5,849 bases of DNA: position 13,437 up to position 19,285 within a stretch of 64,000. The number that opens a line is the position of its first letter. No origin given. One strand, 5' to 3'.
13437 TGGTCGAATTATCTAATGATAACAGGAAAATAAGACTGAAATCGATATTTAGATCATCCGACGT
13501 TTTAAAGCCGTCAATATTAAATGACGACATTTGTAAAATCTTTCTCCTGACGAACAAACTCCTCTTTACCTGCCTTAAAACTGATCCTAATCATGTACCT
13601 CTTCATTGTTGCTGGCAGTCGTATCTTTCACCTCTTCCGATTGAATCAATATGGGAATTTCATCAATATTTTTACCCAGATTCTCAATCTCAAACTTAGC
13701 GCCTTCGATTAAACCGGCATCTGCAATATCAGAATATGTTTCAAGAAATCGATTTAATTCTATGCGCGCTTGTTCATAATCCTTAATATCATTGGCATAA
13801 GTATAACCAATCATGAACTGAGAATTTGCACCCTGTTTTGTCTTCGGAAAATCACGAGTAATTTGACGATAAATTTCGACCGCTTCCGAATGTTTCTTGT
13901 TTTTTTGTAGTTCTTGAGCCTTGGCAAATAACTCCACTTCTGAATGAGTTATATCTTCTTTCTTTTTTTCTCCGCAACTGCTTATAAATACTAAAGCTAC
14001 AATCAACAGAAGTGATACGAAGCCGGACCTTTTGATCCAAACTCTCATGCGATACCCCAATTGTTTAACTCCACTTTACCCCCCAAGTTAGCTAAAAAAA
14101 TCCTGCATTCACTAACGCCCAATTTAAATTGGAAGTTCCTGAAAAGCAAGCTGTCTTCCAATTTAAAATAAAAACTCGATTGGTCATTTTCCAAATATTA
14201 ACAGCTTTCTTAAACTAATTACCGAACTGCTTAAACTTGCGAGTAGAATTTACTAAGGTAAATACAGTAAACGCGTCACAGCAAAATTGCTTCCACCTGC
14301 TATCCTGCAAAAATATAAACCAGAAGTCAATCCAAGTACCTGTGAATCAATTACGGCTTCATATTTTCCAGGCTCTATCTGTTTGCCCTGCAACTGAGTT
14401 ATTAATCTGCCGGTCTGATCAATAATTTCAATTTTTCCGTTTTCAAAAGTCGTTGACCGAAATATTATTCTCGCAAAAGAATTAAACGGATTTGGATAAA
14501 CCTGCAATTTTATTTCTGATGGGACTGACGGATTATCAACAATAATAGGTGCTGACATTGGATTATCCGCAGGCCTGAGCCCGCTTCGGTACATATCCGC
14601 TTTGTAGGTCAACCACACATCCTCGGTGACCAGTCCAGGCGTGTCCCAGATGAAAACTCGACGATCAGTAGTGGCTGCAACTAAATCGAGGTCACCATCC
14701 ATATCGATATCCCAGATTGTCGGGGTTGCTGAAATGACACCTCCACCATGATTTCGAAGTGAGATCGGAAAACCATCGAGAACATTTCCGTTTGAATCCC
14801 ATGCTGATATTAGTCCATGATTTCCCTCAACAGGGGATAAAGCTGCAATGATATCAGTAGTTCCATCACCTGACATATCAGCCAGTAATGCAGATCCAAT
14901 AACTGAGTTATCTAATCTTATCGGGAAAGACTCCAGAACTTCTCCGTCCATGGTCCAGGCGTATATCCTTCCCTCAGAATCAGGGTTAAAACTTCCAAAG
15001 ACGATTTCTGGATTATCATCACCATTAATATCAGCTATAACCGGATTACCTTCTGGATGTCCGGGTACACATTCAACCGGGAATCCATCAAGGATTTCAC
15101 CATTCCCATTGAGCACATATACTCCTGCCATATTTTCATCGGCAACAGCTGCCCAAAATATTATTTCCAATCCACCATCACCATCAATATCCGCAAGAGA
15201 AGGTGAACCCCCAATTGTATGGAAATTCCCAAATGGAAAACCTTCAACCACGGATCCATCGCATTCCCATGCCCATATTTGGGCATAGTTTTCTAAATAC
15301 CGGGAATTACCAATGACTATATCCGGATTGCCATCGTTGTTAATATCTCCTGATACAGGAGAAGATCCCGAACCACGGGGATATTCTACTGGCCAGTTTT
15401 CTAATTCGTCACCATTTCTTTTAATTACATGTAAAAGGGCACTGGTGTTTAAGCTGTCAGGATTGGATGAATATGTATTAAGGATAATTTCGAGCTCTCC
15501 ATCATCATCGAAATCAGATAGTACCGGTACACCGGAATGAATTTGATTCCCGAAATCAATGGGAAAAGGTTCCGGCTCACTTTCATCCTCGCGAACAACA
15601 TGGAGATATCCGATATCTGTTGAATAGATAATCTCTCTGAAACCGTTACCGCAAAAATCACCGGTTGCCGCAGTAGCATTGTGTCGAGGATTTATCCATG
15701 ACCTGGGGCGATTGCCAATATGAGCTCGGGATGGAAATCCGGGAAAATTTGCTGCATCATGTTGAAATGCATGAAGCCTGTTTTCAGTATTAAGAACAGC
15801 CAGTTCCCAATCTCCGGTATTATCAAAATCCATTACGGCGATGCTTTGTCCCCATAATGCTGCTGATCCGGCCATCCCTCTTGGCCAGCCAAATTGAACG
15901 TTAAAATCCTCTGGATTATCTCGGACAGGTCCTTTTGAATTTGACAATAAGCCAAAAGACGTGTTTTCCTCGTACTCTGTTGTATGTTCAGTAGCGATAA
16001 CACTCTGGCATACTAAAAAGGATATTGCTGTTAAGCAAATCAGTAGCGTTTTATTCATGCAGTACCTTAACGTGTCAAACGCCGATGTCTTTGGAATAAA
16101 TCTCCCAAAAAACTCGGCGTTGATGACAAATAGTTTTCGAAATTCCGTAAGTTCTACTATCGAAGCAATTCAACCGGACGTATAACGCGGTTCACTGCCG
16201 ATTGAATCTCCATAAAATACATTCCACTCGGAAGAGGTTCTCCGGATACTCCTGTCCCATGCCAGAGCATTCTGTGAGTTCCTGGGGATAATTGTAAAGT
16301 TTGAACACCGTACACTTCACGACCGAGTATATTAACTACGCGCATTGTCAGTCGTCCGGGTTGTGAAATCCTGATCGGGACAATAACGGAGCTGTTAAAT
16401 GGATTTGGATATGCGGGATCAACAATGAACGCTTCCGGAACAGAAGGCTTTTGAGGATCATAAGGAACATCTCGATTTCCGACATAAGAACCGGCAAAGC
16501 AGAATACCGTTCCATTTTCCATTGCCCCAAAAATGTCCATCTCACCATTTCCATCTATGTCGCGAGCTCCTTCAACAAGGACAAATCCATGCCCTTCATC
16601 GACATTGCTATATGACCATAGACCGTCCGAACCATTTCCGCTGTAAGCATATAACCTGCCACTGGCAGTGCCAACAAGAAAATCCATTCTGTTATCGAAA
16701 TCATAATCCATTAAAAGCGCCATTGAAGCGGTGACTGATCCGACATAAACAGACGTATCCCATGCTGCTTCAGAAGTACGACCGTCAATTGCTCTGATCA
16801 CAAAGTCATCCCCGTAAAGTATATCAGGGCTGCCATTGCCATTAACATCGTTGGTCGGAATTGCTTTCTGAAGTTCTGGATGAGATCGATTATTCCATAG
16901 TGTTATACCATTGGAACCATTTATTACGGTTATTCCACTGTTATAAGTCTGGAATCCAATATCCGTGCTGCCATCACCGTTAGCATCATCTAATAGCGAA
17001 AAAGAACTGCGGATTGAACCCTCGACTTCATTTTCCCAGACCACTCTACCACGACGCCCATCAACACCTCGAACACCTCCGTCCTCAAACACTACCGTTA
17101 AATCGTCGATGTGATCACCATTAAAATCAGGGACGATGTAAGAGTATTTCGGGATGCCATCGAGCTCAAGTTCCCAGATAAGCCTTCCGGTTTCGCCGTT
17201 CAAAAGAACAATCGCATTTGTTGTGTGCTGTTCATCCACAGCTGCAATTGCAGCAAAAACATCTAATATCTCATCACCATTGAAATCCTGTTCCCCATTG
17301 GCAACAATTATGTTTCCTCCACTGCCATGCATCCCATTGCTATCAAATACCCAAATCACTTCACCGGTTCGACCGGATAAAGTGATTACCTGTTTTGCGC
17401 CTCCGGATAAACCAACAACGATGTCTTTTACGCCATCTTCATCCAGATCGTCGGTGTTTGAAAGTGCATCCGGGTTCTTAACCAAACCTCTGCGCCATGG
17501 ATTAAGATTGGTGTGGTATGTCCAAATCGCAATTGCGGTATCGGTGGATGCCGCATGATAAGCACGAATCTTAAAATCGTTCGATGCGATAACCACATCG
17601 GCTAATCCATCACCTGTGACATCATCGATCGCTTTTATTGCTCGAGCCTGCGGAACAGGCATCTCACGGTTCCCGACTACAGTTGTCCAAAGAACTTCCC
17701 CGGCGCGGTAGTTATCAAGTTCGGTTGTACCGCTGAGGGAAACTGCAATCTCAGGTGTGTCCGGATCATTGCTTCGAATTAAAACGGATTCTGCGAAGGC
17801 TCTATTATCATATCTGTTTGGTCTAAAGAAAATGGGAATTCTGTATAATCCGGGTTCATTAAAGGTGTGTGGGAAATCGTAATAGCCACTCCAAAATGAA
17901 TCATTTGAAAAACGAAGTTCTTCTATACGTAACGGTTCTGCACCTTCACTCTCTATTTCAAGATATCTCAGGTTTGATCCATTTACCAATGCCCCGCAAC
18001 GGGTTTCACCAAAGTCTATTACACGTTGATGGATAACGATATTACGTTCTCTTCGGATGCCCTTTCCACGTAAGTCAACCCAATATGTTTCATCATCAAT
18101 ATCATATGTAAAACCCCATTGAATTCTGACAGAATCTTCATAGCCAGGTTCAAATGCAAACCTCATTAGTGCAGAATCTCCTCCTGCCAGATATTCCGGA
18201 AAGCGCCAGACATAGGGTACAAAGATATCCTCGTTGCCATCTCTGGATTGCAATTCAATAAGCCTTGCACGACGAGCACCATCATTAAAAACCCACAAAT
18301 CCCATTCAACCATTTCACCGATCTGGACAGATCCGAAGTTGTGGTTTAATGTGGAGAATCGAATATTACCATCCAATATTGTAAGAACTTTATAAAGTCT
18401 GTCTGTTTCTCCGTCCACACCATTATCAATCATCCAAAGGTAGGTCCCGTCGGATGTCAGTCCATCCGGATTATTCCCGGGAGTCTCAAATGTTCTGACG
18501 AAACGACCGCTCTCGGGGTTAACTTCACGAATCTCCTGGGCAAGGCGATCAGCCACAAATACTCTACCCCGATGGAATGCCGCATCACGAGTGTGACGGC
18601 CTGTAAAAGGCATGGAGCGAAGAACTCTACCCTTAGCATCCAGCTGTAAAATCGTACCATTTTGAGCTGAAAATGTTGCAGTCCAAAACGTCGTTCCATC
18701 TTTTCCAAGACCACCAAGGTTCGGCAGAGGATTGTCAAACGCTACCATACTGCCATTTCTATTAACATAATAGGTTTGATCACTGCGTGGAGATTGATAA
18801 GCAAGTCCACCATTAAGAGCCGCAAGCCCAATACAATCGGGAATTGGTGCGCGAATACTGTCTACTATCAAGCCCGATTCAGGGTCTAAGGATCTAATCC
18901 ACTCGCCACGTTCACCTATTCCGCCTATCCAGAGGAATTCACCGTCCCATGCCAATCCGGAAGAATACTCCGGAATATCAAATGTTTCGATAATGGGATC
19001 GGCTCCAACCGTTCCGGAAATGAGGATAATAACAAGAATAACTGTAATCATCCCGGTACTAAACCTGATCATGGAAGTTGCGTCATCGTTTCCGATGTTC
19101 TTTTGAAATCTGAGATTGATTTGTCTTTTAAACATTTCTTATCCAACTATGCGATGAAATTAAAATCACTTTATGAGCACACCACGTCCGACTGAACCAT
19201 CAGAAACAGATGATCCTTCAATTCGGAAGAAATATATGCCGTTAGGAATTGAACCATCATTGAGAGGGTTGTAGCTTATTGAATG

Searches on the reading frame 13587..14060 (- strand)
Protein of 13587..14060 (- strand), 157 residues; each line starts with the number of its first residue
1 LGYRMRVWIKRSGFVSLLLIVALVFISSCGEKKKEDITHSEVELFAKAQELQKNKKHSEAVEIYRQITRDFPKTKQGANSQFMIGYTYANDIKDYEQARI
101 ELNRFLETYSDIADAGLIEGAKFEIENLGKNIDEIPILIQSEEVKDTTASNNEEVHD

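Call 25: search_protein_families(library=pfam, proteins=[window:13587-14060:-], max_evalue=0.001)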
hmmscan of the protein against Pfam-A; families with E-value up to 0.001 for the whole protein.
window:13587-14060:- (157 aa): 3 families
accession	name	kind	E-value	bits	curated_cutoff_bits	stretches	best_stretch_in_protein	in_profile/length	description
PF13174.12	TPR_6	-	1.7e-07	31.9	26.3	0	80-111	2-32/33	Tetratricopeptide repeat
PF13525.12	YfiO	-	3.2e-06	27.5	25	1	40-111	4-74/203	Outer membrane lipoprotein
PF13181.12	TPR_8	-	0.00032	21.1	25.7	0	79-107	2-29/34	Tetratricopeptide repeat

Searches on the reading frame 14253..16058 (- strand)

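Call 25: search_protein_families(library=pfam, proteins=[window:14253-16058:-], max_evalue=0.001)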
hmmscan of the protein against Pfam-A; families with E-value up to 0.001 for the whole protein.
window:14253-16058:- (601 aa): 3 families
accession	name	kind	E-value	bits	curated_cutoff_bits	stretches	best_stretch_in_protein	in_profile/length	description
PF13517.12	FG-GAP_3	-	8.9e-22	77.9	26.9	4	238-300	1-60/61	FG-GAP-like repeat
PF01839.29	FG-GAP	-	1.2e-13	51.1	22.1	1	231-254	2-25/37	FG-GAP repeat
PF18962.6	Por_Secre_tail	-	2.4e-08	34.6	27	1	520-594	1-70/75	Secretion system C-terminal sorting domain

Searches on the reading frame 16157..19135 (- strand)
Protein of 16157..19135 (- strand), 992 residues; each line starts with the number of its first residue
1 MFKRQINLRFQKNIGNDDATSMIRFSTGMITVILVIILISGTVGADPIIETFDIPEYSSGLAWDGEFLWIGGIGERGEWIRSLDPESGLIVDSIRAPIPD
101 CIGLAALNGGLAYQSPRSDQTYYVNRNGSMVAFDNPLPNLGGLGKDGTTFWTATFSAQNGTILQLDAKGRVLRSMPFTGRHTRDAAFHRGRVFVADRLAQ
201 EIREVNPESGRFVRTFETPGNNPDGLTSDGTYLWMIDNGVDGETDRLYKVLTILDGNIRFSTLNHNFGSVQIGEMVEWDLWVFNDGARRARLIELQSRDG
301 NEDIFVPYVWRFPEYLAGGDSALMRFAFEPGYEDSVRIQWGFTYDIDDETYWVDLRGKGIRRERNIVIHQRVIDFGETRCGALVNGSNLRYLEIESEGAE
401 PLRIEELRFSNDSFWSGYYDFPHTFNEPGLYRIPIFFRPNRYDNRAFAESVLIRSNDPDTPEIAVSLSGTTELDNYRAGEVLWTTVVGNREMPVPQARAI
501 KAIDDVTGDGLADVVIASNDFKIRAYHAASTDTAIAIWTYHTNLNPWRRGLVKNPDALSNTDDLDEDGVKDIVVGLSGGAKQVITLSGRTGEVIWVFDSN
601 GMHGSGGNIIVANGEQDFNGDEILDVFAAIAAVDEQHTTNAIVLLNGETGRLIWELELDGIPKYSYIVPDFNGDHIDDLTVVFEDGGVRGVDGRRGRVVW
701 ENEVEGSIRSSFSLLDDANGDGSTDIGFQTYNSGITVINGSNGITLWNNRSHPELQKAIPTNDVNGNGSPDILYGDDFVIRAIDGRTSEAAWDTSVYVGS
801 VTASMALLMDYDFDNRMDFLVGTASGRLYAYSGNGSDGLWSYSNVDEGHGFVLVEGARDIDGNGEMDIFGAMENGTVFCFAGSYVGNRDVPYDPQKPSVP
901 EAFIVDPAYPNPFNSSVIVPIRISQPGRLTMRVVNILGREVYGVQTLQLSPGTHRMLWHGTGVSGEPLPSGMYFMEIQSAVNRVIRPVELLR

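Call 25: search_protein_families(library=pfam, proteins=[window:16157-19135:-], max_evalue=0.001)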
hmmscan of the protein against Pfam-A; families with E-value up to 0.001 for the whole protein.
window:16157-19135:- (992 aa): 9 families
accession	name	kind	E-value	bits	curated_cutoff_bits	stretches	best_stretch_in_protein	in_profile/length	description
PF13360.13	PQQ_2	-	3e-13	50.4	27.6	2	583-749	5-144/233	Outer membrane protein assembly factor BamB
PF13517.12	FG-GAP_3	-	2.2e-10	41.4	26.9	0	617-679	1-59/61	FG-GAP-like repeat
PF23727.1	Beta-prop_FAM234A_B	-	2.3e-10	40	26.4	0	724-826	43-151/467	FAM234A/B beta-propeller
PF14783.12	BBS2_Mid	-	1.9e-06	28.4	27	0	503-529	4-30/108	Ciliary BBSome complex subunit 2, middle region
PF13570.13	Beta-prop_ACSF4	-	2.2e-06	27.8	133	1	691-843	34-172/329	Beta-alanine-activating enzyme, beta-propeller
PF13860.13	FlgD_ig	-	8.3e-06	26.1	27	1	928-979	24-75/79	FlgD Ig-like domain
PF23743.1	Beta-prop_BBS7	-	8.1e-05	22.5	27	0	771-880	143-249/299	BBS7 beta-propeller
PF18962.6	Por_Secre_tail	-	0.00014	22.5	27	1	909-984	2-69/75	Secretion system C-terminal sorting domain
PF25292.1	Beta-prop_CGLA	-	0.00046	20.2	26.8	0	643-702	11-69/316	Lambda-carrageenase beta-propeller domain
